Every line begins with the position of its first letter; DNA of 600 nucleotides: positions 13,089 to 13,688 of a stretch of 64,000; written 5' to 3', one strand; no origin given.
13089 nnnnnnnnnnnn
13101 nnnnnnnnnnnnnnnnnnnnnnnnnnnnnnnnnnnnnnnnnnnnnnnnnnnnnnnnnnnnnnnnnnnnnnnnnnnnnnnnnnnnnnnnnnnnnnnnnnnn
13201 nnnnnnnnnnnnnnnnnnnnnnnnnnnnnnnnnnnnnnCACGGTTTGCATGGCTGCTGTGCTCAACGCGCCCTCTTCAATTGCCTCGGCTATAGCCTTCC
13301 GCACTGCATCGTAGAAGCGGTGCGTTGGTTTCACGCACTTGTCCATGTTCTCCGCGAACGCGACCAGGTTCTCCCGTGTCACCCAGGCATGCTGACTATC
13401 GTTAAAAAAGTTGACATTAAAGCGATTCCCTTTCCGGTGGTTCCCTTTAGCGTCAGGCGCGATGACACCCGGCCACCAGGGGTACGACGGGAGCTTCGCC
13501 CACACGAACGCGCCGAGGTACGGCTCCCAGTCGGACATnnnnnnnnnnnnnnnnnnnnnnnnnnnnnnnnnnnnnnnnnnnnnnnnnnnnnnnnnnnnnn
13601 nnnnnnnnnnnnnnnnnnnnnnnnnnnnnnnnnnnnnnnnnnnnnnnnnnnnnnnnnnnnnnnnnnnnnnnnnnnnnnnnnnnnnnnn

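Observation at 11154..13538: PWWP-TFIIS fusion: elongation-factor zinc ribbon with intact catalytic acidic hairpin coupled to a chromatin-reader domain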

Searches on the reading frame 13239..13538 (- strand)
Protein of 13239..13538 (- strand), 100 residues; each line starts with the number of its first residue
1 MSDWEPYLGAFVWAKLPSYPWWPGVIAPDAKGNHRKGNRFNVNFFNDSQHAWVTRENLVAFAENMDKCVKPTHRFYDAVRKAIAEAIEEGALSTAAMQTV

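Call 35: search_solved_structures(query=window:13239-13538:-, max_evalue=0.01, show_alignments=5)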
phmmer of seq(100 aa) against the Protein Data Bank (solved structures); distinct sequences matched with E-value up to 0.01: 60.
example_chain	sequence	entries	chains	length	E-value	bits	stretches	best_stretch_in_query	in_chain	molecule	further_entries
29hg_B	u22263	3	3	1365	1.6e-10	43.9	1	8-62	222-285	Histone-lysine N-methyltransferase NSD2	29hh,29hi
6r3e_A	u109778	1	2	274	4e-10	42.7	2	8-90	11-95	DNA (cytosine-5)-methyltransferase 3B,DNA (cytosine-5)-methyltransferase 3B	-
7vln_A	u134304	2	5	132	3.1e-08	36.6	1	8-62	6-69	Histone-lysine N-methyltransferase NSD2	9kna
9kn9_B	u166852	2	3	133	3.2e-08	36.6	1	8-62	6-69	Histone-lysine N-methyltransferase NSD2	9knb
7lmt_A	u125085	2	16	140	3.3e-08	36.5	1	8-62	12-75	Histone-lysine N-methyltransferase NSD2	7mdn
5vc8_A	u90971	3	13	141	3.6e-08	36.4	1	8-62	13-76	Histone-lysine N-methyltransferase NSD2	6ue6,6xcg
2gfu_A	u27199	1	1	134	4.6e-08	36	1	3-84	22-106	DNA mismatch repair protein MSH6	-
9foc_A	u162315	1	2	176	5.7e-08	35.7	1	8-62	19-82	Histone-lysine N-methyltransferase NSD2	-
9exw_A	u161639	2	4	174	6e-08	35.7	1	8-62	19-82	Histone-lysine N-methyltransferase NSD2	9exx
9y61_A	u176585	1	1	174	6.1e-08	35.7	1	8-62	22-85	Histone-lysine N-methyltransferase NSD2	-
9y60_A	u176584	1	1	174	6.1e-08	35.6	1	8-62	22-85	Histone-lysine N-methyltransferase NSD2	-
9foe_A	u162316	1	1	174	6.7e-08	35.5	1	8-63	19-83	Histone-lysine N-methyltransferase NSD2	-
6oqm_A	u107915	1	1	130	1.5e-07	34.4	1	9-84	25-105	DNA mismatch repair protein Msh6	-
9exy_A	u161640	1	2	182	2e-07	34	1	8-62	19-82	Histone-lysine N-methyltransferase NSD2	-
6g24_A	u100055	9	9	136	3.4e-06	30.1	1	8-58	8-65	Histone-lysine N-methyltransferase NSD3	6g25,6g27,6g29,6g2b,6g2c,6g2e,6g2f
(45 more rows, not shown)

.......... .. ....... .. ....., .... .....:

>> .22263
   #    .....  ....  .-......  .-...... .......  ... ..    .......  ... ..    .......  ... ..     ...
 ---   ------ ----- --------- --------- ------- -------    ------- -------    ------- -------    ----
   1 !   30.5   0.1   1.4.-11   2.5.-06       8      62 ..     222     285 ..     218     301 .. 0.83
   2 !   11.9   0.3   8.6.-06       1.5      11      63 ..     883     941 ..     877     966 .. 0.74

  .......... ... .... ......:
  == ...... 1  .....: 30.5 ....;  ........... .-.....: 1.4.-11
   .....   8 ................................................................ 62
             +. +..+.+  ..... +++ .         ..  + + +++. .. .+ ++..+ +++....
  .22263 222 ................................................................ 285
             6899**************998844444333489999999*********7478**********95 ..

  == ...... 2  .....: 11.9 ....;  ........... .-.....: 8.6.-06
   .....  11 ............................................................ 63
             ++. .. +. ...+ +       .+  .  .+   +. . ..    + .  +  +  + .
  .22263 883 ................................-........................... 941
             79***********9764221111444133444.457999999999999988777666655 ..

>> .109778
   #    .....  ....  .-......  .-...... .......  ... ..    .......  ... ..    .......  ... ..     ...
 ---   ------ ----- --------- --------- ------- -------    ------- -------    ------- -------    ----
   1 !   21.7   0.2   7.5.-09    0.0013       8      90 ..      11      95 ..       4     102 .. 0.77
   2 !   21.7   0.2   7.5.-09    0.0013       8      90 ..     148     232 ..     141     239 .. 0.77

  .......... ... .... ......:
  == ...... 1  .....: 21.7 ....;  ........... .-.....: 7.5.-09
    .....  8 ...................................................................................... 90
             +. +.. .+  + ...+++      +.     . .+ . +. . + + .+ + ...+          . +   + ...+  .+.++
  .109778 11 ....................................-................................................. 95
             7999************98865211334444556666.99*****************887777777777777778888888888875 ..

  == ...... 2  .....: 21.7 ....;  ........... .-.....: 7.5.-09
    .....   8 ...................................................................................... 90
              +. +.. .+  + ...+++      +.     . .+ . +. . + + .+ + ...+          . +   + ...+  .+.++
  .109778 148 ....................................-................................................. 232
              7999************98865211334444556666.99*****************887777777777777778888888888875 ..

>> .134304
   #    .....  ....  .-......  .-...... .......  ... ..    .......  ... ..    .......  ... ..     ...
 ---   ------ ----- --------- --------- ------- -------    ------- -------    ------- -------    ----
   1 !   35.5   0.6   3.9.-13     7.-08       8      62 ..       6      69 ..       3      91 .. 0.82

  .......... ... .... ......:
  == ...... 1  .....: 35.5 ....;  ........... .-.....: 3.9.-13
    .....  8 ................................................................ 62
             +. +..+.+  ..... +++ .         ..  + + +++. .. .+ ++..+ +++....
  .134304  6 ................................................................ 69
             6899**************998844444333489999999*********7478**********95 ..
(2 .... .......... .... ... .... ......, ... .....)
